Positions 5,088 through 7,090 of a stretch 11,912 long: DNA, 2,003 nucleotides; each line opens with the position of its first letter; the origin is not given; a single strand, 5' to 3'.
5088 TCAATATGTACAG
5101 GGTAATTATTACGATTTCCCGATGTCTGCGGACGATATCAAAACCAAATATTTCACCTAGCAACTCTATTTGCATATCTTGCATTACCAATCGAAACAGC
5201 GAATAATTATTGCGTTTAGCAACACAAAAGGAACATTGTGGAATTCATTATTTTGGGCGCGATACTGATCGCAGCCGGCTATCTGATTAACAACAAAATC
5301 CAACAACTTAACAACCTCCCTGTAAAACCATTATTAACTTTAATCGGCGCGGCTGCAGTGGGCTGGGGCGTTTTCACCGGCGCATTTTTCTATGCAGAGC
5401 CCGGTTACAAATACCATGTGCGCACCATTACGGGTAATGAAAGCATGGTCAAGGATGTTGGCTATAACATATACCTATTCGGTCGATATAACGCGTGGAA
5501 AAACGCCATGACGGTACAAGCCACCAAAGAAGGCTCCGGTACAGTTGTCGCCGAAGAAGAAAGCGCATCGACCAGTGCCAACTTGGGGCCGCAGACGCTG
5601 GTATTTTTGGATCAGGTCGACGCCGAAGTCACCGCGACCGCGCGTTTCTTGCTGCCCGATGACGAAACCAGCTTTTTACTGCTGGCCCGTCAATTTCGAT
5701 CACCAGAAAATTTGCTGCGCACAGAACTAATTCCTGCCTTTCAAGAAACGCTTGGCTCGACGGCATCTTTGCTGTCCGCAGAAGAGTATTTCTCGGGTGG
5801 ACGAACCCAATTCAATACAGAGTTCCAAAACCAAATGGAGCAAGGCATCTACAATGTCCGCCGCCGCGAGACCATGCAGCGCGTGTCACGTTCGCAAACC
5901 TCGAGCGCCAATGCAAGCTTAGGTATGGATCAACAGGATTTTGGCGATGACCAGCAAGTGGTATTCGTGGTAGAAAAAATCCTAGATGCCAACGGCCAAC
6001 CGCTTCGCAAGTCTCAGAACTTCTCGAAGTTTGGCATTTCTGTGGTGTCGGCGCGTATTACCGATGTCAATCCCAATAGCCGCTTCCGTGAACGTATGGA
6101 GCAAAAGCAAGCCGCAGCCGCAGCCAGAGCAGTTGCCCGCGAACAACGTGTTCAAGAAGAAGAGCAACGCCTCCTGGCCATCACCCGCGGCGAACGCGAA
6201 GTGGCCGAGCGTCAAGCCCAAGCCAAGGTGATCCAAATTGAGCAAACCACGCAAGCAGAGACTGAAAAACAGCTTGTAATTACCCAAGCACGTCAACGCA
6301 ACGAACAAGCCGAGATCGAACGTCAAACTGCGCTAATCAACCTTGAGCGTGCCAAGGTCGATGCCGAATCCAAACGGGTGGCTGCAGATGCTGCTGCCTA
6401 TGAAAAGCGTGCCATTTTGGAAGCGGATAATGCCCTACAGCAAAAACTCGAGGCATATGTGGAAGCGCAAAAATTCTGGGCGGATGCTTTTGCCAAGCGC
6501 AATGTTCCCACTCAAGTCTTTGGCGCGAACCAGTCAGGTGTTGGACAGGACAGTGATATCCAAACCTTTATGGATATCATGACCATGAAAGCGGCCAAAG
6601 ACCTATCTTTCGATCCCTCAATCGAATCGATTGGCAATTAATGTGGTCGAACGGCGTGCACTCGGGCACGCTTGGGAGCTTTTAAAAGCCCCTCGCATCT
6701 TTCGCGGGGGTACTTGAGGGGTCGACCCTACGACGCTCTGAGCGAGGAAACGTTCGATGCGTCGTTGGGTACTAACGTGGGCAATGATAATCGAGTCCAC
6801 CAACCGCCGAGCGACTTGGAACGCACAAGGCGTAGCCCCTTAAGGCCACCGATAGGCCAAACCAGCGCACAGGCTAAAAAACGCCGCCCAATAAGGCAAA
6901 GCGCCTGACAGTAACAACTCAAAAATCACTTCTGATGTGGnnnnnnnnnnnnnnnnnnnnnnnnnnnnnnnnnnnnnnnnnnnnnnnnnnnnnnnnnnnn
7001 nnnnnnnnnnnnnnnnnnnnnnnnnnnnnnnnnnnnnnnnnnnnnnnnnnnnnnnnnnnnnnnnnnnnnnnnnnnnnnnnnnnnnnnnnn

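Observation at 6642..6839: Unusually structured ~200-bp convergent intergenic region packed with GC-rich hairpins and perfect palindromes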

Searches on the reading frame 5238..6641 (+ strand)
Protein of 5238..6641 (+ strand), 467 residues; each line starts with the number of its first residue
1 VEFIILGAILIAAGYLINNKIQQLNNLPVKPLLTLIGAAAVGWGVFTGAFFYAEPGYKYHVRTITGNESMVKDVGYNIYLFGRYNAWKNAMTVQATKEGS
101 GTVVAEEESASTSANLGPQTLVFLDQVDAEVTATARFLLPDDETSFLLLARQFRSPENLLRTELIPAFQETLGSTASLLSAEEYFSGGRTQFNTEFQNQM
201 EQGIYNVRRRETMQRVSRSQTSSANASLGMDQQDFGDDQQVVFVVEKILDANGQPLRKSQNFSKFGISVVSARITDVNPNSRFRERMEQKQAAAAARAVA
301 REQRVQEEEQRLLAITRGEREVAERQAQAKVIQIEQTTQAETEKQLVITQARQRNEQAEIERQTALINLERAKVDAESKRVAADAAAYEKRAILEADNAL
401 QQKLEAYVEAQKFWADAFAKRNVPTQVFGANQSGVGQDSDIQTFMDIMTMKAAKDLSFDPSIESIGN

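Call 8: search_protein_families(library=pfam, proteins=[window:5238-6641:+])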
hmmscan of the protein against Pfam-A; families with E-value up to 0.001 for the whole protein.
window:5238-6641:+ (467 aa): 1 family
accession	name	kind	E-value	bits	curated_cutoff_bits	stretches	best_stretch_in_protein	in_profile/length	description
PF01145.31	Band_7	-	2.6e-13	50.9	23.6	1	63-308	12-172/176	SPFH domain / Band 7 family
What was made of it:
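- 5238..6641 (+): SPFH/Band-7 gene. Its last ~30 nt can pair into the structured region. Homology with the sister genome ends at its last codon. Pfam PF01145 (call 8).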

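Call 16: find_related_loci(query=window:5238-6638:+, collection=genome_contigs, flank=6000)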
Query window:5238-6638:+ (467 aa) in genome_contigs; peptide patterns used: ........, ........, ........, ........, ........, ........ (x = any residue, [..] = any of these).
157 stretches matched a pattern; 102 encode a relative of the query (tblastn E <= 1e-3); the best 80 are kept; 80 distinct loci.
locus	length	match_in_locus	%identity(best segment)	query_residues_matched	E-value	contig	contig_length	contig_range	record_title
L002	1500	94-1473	69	3-462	0e+0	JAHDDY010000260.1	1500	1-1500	MAG: Rhodobacteraceae bacterium isolate MAG-169 ND_33402, whole genome shotgun sequence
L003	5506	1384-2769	68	3-462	0e+0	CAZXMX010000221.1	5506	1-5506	MAG TPA_asm: uncultured Neomegalonema sp. isolate SRP065251_co1_23 genome assembly, contig: NODE_11679_length_5506_cov_8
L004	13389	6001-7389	64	5-465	0e+0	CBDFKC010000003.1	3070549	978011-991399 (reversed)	MAG: Candidatus Poriferihabitaceae bacterium isolate a4d69010-f4a5-4de6-8f99-68a287b319f1 genome assembly, contig: conti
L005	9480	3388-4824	64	3-462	0e+0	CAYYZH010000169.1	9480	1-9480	MAG TPA_asm: uncultured Limibaculum sp. isolate SRP268394_co2_36 genome assembly, contig: NODE_10886_length_9480_cov_6.1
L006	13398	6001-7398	64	3-462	0e+0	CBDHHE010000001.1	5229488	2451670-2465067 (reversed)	MAG: Thermohalobaculum sp. isolate fc9bf4ae-d857-494c-bdf8-814d2b260f6e genome assembly, contig: contig_1, whole genome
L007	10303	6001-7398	62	5-463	0e+0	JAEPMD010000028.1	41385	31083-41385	MAG: Rhizobiaceae bacterium isolate HCUG1432-10 NODE_28_length_41385_cov_5.590418, whole genome shotgun sequence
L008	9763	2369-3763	61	5-462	0e+0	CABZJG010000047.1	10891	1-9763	MAG: Rhodobacteraceae bacterium isolate AG-337-I11 genome assembly, contig: AG-337-I11_NODE_47, whole genome shotgun seq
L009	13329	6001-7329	65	29-462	0e+0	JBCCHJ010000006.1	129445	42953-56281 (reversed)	MAG: Pseudomonadota bacterium isolate P01_B01_bin.64 k141_1574461_length_129445_cov_33.8742, whole genome shotgun sequen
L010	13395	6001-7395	62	5-462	0e+0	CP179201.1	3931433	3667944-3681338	Rhodobacteraceae bacterium nBUS_22 chromosome, complete genome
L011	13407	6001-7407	60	5-462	0e+0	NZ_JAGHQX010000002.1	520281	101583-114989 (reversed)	Shimia sp. R10_1 NODE_2_length_520281_cov_29.271437, whole genome shotgun sequence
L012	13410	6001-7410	61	5-462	4e-180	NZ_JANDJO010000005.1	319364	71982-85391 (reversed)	Shimia sp. CNT1-13L.2 contig_5, whole genome shotgun sequence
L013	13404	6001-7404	60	5-462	1e-179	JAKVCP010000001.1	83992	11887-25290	MAG: Rhodobacteraceae bacterium isolate ALOHA_ZT_57 ZT-Rhodobacteraceae-2_1, whole genome shotgun sequence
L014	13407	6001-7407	60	5-462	3e-179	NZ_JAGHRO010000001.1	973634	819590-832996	Shimia sp. R9_2 NODE_1_length_973634_cov_62.998099, whole genome shotgun sequence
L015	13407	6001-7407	59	5-462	5e-178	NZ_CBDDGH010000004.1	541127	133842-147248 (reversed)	MAG: Shimia sp. isolate 55def827-5203-438c-bc92-c19a9597a467 contig_4, whole genome shotgun sequence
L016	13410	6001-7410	60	5-462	1e-176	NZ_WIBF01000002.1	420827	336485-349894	Tritonibacter litoralis strain SM1979 FB_scaffold2, whole genome shotgun sequence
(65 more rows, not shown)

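Call 19: find_homologous_proteins(query=window:5238-6638:+, max_evalue=1e-50)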
Query window:5238-6638:+ (467 aa): 906 proteins with E <= 1e-50 among 8000 candidates; the best 120 are listed.
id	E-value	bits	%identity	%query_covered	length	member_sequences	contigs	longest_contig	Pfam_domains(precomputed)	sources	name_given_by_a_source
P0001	5.5e-295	995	100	100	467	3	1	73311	PF01145.32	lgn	-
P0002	5.6e-197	673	68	99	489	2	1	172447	PF01145.32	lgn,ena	-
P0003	6.8e-197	672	68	99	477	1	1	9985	PF01145.32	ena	-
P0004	1.4e-196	671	67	99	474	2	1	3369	PF01145.32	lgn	-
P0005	9.5e-196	669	68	99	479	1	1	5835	PF01145.32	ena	-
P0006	1.0e-195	668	68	99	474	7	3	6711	PF01145.32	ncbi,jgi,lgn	-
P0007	3.0e-194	664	69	99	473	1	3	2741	PF01145.32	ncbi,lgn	-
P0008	3.5e-194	663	67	99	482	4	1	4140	PF01145.32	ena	-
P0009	5.3e-194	663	68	99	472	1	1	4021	PF01145.32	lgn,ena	-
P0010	1.1e-192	658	67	99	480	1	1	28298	PF01145.32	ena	-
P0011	1.0e-191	655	67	99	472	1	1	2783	PF01145.32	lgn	-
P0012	6.2e-188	643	66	99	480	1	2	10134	PF01145.32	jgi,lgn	-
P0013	7.9e-186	636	66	98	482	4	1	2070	PF01145.32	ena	-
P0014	4.0e-185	634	65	99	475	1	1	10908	PF01145.32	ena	-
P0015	8.9e-183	626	64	99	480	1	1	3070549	PF01145.32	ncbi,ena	-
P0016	1.9e-182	625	67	93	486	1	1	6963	PF01145.32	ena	-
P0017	1.4e-181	622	64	99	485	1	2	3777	PF01145.32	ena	-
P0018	4.0e-181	620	68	92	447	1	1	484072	PF01145.32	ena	-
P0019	4.8e-181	620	66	93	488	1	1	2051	PF01145.32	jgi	jgi:regulator of protease activity HflC (stomatin/prohibitin superfamily)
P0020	1.3e-180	619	63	99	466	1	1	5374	PF01145.32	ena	-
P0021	1.8e-180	618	62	99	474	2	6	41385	PF01145.32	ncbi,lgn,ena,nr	ncbi:MAG: hypothetical protein JJ858_14580 [Rhizobiaceae bacterium]|nr:hypothetical protein [Rhizobi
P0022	1.9e-180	618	64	99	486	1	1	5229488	PF01145.32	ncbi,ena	-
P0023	8.3e-180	616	64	99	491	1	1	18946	PF01145.32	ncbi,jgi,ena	jgi:regulator of protease activity HflC (stomatin/prohibitin superfamily)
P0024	2.5e-179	614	64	99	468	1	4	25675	PF01145.32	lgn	-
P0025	1.5e-178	612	63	99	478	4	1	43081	PF01145.32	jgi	jgi:regulator of protease activity HflC (stomatin/prohibitin superfamily)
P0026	2.3e-178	611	66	93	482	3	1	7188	PF01145.32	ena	-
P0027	2.9e-178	611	62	98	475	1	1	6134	PF01145.32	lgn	-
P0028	7.1e-178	610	67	91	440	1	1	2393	PF01145.32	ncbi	ncbi:MAG: SPFH domain-containing protein, partial [Pseudomonadota bacterium]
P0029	4.9e-177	607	67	90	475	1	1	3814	PF01145.32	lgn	-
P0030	1.0e-176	606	65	93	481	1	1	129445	PF01145.32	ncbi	ncbi:MAG: SPFH domain-containing protein [Pseudomonadota bacterium]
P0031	1.5e-175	602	62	98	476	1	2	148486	PF01145.32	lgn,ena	-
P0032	1.7e-175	602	62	98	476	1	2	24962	PF01145.32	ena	-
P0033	2.1e-175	602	60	99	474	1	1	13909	PF01145.32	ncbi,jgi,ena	jgi:regulator of protease activity HflC (stomatin/prohibitin superfamily)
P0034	3.7e-175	601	61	99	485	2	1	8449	PF01145.32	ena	-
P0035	3.8e-175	601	62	98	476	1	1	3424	PF01145.32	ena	-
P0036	5.2e-175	600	62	98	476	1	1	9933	PF01145.32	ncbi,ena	-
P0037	5.5e-175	600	62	98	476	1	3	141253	PF01145.32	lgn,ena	-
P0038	6.2e-175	600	62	98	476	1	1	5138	PF01145.32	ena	-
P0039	7.9e-175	600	62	98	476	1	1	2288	PF01145.32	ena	-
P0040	8.2e-175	600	60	98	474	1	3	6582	PF01145.32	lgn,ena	-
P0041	8.9e-175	599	62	98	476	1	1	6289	PF01145.32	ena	-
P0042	1.1e-174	599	62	98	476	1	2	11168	PF01145.32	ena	-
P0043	1.7e-174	599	62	98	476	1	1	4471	PF01145.32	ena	-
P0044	2.0e-174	598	62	98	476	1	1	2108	PF01145.32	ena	-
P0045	2.3e-174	598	62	98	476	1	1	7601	PF01145.32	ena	-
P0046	2.4e-174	598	61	98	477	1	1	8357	PF01145.32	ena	-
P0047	2.4e-174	598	62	98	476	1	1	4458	PF01145.32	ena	-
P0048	2.8e-174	598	62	98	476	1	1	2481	PF01145.32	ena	-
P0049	4.4e-174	597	61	98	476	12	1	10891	PF01145.32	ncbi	-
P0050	6.0e-174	597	62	98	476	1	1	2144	PF01145.32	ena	-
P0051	7.9e-174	596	61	98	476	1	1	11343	PF01145.32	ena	-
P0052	1.1e-173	596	61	98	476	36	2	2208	PF01145.32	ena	-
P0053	1.3e-173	596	61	98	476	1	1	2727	PF01145.32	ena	-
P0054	1.3e-173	596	61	98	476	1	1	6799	PF01145.32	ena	-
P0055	1.4e-173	596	62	98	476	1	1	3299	PF01145.32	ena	-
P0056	1.7e-173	595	62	98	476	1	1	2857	PF01145.32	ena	-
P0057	3.3e-173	594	64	93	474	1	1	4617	PF01145.32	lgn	-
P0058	3.4e-173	594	61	98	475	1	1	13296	PF01145.32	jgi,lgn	-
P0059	4.7e-173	594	62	98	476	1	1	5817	PF01145.32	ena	-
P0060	4.9e-173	594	61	98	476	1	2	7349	PF01145.32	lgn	-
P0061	6.5e-173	593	61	98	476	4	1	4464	PF01145.32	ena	-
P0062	1.3e-172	592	61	98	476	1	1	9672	PF01145.32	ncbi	-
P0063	4.3e-172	591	60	99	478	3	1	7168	PF01145.32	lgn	-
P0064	5.5e-172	590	60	99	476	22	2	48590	PF01145.32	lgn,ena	-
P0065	5.6e-171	587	60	98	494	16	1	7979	PF01145.32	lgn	-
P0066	6.3e-171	587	65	91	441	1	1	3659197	PF01145.32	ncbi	ncbi:hypothetical protein GN278_16525 [Rhodobacteraceae bacterium Araon29]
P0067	7.8e-171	587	60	98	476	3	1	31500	PF01145.32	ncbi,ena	-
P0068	1.6e-170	585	61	98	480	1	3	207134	PF01145.32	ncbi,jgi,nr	ncbi:MAG: SPFH domain-containing protein [Pelagimonas sp.]|jgi:regulator of protease activity HflC (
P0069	1.7e-170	585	62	97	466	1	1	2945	PF01145.32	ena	-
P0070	1.7e-170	585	60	100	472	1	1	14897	PF01145.32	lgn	-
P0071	1.9e-170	585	60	99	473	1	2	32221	PF01145.32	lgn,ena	-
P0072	2.6e-170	585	60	98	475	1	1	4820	PF01145.32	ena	-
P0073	4.3e-170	584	62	94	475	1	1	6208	PF01145.32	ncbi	-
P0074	5.0e-170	584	61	99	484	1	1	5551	PF01145.32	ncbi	-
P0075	6.4e-170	584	59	99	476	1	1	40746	PF01145.32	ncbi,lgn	ncbi:MAG: SPFH domain-containing protein [Pseudomonadota bacterium]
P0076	1.4e-169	582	61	97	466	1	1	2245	PF01145.32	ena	-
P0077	1.5e-169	582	59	99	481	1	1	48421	PF01145.32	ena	-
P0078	1.9e-169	582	60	99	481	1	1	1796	PF01145.32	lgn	-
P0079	3.0e-169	581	61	97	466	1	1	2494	PF01145.32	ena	-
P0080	9.6e-169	580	60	99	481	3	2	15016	PF01145.32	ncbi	-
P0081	1.3e-168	579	60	98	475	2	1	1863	PF01145.32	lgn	-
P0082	2.5e-168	578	60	98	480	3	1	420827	PF01145.32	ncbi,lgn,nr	ncbi:SPFH domain-containing protein [Tritonibacter litoralis]|nr:SPFH domain-containing protein [Tri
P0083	3.1e-168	578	60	99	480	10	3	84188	PF01145.32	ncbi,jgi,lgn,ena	-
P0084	3.1e-168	578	60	99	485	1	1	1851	PF01145.32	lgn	-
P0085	6.6e-168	577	60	98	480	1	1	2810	PF01145.32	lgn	-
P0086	8.2e-168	577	60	98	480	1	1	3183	PF01145.32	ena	-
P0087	9.2e-168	576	59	98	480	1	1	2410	PF01145.32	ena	-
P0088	1.2e-167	576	59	99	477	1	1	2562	PF01145.32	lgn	-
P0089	2.3e-167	575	60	96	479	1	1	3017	PF01145.32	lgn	-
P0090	3.2e-167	575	60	98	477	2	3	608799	PF01145.32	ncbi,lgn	-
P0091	1.4e-166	573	59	98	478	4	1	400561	PF01145.32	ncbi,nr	ncbi:SPFH domain-containing protein [Tritonibacter aquimaris]|nr:SPFH domain-containing protein [Tri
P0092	1.4e-166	572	59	99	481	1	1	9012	PF01145.32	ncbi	-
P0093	2.8e-166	572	61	99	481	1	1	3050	PF01145.32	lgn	-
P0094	4.1e-166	571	60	98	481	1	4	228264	PF01145.32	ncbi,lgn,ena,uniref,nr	ncbi:SPFH domain-containing protein [Phaeobacter sp. QD34_3]|uniref:SPFH domain-containing protein n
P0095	1.3e-165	569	62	93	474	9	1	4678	PF01145.32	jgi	jgi:regulator of protease activity HflC (stomatin/prohibitin superfamily)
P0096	1.4e-165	569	64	93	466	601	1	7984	PF01145.32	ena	-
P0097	1.6e-165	569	59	98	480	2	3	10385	PF01145.32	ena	-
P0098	1.6e-165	569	64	89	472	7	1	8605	PF01145.32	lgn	-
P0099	2.1e-165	569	63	90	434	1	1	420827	PF01145.32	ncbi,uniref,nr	ncbi:hypothetical protein GFB49_05855 [Epibacterium sp. SM1979]|uniref:Band 7 domain-containing prot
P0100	5.5e-165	567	59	98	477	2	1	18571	PF01145.32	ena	-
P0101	5.8e-165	567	56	98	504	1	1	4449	PF01145.32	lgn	-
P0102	9.0e-165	567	59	98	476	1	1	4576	PF01145.32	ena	-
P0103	1.6e-164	566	59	99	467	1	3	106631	PF01145.32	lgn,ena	-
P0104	2.3e-164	565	61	93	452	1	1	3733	PF01145.32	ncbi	-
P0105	3.8e-164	565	58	100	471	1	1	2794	PF01145.32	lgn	-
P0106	5.2e-164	564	60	99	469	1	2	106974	PF01145.32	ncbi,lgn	-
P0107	5.9e-164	564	60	99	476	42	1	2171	PF01145.32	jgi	-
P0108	6.4e-164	564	60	93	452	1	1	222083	PF01145.32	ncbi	-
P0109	7.2e-164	564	62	91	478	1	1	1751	PF01145.32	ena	-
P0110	7.2e-164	564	61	93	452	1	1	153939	PF01145.32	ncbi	ncbi:MAG: SPFH domain-containing protein [Arenicella sp.]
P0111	1.4e-163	563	63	91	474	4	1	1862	PF01145.32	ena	-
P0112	2.3e-163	562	60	99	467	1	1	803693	PF01145.32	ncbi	-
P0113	6.0e-163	561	62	90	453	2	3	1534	PF01145.32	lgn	-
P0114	6.4e-163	560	63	90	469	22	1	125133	PF01145.32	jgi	jgi:regulator of protease activity HflC (stomatin/prohibitin superfamily)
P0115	1.1e-162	560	57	99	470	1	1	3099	PF01145.32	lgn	-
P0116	1.1e-162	560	62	91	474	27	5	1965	PF01145.32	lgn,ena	-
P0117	3.7e-162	558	63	92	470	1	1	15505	PF01145.32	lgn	-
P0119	2.6e-161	555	60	94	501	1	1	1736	PF01145.32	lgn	-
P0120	2.8e-161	555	60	93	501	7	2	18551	PF01145.32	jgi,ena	-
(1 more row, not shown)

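Call 71: search_protein_families(library=padloc, proteins=[window:5238-6638:+], max_evalue=0.01)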
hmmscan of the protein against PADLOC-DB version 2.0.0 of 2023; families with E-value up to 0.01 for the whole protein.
window:5238-6638:+ (467 aa): 0 families

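Call 72: search_protein_families(library=ncbifam, proteins=[window:5238-6638:+], max_evalue=0.01)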
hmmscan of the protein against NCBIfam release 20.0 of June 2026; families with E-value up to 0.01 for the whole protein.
window:5238-6638:+ (467 aa): 0 families
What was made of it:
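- Tried and rejected: PADLOC and NCBIfam on the neighbouring genes and the spacer ORFs: nothing (calls 71, 72).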

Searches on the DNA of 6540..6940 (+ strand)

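Call 4: search_rna_families(source=window, start=6540, end=6940, threshold=evalue, max_evalue=10, show_alignments=3)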
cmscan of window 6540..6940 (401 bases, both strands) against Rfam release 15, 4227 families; matches with E-value up to 10: 1.
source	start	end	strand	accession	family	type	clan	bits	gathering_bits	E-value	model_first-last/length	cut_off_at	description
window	6680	6763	+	RF01735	epsC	Cis-reg;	-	13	42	9.4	1-117/117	no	epsC RNA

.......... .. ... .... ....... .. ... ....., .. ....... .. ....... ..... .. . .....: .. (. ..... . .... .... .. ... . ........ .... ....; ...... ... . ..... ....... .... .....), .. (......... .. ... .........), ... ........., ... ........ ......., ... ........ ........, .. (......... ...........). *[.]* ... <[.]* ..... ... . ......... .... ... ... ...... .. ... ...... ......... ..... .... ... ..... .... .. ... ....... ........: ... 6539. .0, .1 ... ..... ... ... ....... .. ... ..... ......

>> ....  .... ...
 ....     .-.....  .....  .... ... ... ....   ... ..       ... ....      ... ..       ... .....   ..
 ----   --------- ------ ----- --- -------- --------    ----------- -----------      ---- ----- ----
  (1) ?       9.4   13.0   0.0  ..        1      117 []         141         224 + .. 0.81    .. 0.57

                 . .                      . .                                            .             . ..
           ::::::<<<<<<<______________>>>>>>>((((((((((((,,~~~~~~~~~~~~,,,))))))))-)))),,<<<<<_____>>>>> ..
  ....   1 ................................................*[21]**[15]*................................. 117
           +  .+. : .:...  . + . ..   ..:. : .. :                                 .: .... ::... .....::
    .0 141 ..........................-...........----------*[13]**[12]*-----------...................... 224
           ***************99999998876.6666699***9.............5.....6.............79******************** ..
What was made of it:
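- On Any Rfam 15 RNA family: With E <= 10 on 6540-6940 the only hit is epsC at 13 bits, against a 42-bit threshold (call 4).
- No Rfam match; the best is epsC at E = 9.4 (call 4).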

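Call 43: search_dna_similar(query=window:6590-6850:+, collection=plasmids, mode=distant, max_evalue=1, max_rows=10)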
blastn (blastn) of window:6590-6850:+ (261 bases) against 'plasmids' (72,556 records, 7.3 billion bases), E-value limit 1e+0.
Records with a match: 1; places in all: 1; records where one place covers at least 80% of the query: 0.
Best place of each record, by identity: 90-95% 1.
By first word of the organism name: Paraburkholderia 1.
By predicted mobility (MOB-suite, as given by PLSDB): conjugative 1.
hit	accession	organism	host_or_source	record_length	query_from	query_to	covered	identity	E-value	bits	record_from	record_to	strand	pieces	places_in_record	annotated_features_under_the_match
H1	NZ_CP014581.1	Paraburkholderia phytofirmans OLGA172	-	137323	129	159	12%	90.3%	2e-1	44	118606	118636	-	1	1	none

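Call 44: search_dna_similar(query=window:6590-6850:+, collection=phages, mode=distant, max_evalue=1, max_rows=10)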
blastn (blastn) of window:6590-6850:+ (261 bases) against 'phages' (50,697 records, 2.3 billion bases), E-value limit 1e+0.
No match.
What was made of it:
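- Tried and rejected: blastn (distant mode) against plasmids and phages: one 31-nt hit at E = 0.2, and none (calls 43, 44).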
